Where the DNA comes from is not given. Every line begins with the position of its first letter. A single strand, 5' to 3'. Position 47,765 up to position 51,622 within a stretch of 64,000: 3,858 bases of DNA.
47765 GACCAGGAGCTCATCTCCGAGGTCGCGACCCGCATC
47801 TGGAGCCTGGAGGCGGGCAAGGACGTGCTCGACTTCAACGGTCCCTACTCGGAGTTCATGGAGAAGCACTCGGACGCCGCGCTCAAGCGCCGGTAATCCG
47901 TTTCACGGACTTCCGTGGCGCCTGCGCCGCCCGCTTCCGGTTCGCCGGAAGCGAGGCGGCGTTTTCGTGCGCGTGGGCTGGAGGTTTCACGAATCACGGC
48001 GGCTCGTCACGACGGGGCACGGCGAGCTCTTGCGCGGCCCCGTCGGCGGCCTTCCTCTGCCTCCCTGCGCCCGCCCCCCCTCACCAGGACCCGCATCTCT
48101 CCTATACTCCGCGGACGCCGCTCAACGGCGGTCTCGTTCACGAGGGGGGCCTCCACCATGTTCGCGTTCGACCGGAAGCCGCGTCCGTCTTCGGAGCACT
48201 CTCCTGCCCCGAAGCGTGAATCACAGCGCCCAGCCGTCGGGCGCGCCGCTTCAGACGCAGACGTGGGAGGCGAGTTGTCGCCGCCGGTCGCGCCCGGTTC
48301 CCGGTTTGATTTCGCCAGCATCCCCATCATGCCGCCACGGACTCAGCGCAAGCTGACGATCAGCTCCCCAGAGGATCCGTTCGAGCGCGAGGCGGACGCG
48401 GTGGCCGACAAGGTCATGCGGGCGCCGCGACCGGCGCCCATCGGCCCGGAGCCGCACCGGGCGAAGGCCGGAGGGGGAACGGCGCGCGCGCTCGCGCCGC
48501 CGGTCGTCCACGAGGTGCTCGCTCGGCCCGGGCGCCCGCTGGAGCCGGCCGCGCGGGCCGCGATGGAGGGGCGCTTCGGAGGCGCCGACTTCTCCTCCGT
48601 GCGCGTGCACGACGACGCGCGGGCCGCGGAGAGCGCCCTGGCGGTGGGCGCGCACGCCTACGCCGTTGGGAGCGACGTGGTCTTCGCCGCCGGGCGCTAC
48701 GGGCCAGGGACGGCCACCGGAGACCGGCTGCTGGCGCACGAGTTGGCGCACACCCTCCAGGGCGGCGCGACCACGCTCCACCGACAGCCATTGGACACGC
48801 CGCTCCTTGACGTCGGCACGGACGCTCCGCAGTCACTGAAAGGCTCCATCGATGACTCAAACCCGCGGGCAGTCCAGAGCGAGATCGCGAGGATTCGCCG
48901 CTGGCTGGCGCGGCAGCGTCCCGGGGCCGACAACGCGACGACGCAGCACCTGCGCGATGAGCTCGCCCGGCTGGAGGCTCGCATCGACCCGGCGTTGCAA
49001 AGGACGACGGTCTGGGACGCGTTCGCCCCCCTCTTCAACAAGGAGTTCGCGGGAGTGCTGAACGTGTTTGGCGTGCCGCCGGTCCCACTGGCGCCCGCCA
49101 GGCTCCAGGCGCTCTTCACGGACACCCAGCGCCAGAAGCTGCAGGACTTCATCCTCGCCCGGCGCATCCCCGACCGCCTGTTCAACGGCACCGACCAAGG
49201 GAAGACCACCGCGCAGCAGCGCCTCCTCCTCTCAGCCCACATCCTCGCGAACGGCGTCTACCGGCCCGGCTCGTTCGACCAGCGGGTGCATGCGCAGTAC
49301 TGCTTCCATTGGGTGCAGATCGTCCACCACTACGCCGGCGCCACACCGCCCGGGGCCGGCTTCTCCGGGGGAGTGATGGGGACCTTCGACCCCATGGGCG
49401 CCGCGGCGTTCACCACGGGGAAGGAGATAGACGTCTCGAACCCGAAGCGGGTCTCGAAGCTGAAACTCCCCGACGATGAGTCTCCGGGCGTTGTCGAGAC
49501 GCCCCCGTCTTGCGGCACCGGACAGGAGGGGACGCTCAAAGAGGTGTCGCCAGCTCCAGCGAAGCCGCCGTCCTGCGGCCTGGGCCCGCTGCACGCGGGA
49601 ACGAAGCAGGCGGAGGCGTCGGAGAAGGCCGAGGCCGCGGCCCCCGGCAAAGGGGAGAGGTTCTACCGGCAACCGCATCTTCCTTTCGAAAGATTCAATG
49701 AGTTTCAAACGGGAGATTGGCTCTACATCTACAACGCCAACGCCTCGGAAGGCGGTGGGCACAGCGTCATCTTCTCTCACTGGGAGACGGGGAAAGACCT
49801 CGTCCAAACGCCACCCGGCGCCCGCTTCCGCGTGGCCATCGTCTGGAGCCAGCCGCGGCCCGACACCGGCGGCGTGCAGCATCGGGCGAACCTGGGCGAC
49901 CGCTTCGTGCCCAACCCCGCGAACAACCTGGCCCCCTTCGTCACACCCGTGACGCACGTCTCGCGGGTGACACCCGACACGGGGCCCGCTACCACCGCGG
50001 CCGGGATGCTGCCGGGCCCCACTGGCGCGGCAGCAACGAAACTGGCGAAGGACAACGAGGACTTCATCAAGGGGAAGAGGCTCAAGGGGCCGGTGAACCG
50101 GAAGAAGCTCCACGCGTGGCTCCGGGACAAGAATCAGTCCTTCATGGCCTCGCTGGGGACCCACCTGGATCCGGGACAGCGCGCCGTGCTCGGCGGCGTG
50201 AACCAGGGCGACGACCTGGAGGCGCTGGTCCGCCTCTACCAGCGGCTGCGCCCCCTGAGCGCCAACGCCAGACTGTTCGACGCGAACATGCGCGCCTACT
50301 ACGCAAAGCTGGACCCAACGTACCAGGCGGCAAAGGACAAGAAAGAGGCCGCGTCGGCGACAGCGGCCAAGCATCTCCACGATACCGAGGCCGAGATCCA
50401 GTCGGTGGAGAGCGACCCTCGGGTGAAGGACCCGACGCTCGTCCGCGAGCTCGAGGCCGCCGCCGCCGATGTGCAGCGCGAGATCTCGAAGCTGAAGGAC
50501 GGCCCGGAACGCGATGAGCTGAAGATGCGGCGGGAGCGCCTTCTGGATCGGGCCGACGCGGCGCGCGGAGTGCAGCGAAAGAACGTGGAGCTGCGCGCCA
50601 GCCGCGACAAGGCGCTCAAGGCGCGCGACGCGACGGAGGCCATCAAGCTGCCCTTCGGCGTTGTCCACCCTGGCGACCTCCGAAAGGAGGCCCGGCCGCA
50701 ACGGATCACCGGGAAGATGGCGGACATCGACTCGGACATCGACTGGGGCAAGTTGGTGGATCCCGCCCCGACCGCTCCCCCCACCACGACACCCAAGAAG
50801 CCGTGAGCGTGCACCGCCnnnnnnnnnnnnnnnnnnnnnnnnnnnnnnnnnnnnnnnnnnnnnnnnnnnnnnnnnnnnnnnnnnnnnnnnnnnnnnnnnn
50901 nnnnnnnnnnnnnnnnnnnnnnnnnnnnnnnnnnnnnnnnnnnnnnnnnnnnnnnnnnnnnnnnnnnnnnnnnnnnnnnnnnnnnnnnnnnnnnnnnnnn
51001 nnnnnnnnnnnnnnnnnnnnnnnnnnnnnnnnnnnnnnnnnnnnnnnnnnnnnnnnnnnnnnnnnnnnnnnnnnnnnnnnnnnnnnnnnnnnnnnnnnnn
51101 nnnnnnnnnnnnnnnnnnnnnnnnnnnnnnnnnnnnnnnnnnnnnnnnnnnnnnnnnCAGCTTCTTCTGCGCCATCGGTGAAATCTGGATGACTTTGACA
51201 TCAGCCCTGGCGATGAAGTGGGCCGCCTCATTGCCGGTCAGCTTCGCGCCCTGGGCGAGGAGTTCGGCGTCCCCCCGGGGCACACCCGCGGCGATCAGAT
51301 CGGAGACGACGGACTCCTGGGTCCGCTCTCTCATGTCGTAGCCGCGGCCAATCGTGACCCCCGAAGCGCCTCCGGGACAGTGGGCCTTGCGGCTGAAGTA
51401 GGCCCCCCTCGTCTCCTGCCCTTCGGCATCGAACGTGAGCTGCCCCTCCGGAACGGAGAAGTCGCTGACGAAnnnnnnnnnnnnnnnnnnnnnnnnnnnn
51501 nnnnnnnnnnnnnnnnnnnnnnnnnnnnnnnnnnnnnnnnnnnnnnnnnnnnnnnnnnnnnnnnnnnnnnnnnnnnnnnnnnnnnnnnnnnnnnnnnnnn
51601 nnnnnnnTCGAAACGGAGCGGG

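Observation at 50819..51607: Cytoplasmic (signal-less) lysozyme-fold protein with a ~70-aa novel N-terminal extension.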

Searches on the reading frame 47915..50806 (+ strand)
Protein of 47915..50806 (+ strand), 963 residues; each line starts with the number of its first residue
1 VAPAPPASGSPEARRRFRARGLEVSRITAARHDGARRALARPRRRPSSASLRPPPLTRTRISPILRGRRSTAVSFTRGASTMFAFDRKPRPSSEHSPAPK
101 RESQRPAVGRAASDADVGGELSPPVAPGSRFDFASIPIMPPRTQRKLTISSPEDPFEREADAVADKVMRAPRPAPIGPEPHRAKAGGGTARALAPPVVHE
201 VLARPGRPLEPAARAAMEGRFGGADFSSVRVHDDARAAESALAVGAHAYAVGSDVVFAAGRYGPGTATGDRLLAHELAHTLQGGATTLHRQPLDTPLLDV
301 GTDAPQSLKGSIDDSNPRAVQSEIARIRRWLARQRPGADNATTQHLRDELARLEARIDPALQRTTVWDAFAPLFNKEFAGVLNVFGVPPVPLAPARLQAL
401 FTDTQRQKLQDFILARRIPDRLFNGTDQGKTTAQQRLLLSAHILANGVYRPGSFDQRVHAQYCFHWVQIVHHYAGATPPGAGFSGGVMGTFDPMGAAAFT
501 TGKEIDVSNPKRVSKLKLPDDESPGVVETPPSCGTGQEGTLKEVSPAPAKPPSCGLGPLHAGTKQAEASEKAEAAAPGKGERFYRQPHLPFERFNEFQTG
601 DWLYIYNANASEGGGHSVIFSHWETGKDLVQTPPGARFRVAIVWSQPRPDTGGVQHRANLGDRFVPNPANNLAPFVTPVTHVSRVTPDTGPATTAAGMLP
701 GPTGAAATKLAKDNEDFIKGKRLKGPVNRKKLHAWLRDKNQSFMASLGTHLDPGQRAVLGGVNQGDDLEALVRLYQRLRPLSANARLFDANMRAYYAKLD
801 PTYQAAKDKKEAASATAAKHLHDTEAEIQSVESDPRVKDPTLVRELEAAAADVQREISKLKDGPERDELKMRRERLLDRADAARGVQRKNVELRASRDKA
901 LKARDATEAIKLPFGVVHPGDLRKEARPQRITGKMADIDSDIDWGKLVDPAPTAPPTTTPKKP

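Call 3: search_protein_families(library=pfam, proteins=[window:47915-50806:+], max_evalue=1)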
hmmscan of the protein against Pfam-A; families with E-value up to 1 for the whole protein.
window:47915-50806:+ (963 aa): 1 family
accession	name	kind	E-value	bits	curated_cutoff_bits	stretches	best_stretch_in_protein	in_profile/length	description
PF13699.11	eCIS_core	-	1.2e-26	93.2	22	1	208-284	1-76/79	eCIS core domain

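Call 4: search_protein_families(library=ncbifam, proteins=[window:47915-50806:+], max_evalue=1)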
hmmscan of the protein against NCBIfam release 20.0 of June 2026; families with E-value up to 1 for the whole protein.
window:47915-50806:+ (963 aa): 0 families

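Call 8: search_protein_families(library=padloc, proteins=[window:47915-50806:+], max_evalue=1)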
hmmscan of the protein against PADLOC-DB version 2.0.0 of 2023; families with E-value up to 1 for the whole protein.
window:47915-50806:+ (963 aa): 0 families

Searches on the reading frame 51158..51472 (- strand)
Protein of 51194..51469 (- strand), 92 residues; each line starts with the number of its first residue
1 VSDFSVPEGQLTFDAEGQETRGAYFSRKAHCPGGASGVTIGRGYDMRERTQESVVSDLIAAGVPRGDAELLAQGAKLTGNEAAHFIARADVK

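Call 34: search_solved_structures(query=window:51194-51469:-, max_evalue=10, show_alignments=2)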
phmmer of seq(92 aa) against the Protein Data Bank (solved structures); distinct sequences matched with E-value up to 10: 5.
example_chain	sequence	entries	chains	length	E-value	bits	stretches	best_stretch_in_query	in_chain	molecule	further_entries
5nhx_A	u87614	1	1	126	0.25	15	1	44-89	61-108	Outer membrane protein A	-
6jib_A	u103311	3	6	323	1.4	12.6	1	31-77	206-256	Bifunctional methylenetetrahydrofolate dehydrogenase/cyclohydrolase, mitochondrial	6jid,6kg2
7ehj_A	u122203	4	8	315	1.4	12.6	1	31-77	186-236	Bifunctional methylenetetrahydrofolate dehydrogenase/cyclohydrolase, mitochondrial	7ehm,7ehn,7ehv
5tc4_A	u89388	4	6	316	1.4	12.6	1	31-77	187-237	Bifunctional methylenetetrahydrofolate dehydrogenase/cyclohydrolase, mitochondrial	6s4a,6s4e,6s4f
9is9_A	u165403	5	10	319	1.5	12.5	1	31-77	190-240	Bifunctional methylenetetrahydrofolate dehydrogenase/cyclohydrolase, mitochondrial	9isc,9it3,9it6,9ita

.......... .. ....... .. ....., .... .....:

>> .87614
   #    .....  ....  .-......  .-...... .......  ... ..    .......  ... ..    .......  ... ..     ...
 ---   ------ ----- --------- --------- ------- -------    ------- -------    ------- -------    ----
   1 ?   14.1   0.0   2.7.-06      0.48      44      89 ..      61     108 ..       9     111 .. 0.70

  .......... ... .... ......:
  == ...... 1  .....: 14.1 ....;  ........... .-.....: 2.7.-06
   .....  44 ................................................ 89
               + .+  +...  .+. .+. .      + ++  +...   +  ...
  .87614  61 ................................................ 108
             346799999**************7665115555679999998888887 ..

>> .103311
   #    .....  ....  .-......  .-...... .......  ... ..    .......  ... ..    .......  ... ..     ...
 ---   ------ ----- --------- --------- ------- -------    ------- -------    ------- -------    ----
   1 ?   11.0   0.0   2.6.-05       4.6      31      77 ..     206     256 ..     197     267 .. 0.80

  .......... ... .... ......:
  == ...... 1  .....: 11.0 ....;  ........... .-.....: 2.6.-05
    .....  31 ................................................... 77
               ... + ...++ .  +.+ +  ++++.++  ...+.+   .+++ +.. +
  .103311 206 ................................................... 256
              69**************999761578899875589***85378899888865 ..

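Call 74: search_solved_structures(query=A4, max_evalue=10, show_alignments=2)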
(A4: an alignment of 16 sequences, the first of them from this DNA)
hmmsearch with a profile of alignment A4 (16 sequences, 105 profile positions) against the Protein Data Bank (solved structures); distinct sequences matched with E-value up to 10: 10.
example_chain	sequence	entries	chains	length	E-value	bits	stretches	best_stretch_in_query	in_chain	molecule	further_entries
4aqn_A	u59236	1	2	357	0.00048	23.4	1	22-92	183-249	PESTICIN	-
4epf_A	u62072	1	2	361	0.00049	23.4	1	22-92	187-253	Pesticin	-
4arq_B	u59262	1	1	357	0.00049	23.4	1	22-92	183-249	PESTICIN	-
4arq_A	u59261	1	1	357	0.00049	23.4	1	22-92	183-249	PESTICIN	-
4arp_A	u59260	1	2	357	0.00093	22.5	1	35-92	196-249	PESTICIN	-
8vd6_A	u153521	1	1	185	0.0016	21.7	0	67-96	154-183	CAP REPEAT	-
4arm_B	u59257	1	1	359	0.0039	20.5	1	23-92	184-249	PESTICIN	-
4arm_A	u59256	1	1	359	0.0039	20.5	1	23-92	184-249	PESTICIN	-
4arl_A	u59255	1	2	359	0.0099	19.2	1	22-92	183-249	PESTICIN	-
8skx_A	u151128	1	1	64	0.8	13.1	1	30-89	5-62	Miniprotein HHH_rd4_0518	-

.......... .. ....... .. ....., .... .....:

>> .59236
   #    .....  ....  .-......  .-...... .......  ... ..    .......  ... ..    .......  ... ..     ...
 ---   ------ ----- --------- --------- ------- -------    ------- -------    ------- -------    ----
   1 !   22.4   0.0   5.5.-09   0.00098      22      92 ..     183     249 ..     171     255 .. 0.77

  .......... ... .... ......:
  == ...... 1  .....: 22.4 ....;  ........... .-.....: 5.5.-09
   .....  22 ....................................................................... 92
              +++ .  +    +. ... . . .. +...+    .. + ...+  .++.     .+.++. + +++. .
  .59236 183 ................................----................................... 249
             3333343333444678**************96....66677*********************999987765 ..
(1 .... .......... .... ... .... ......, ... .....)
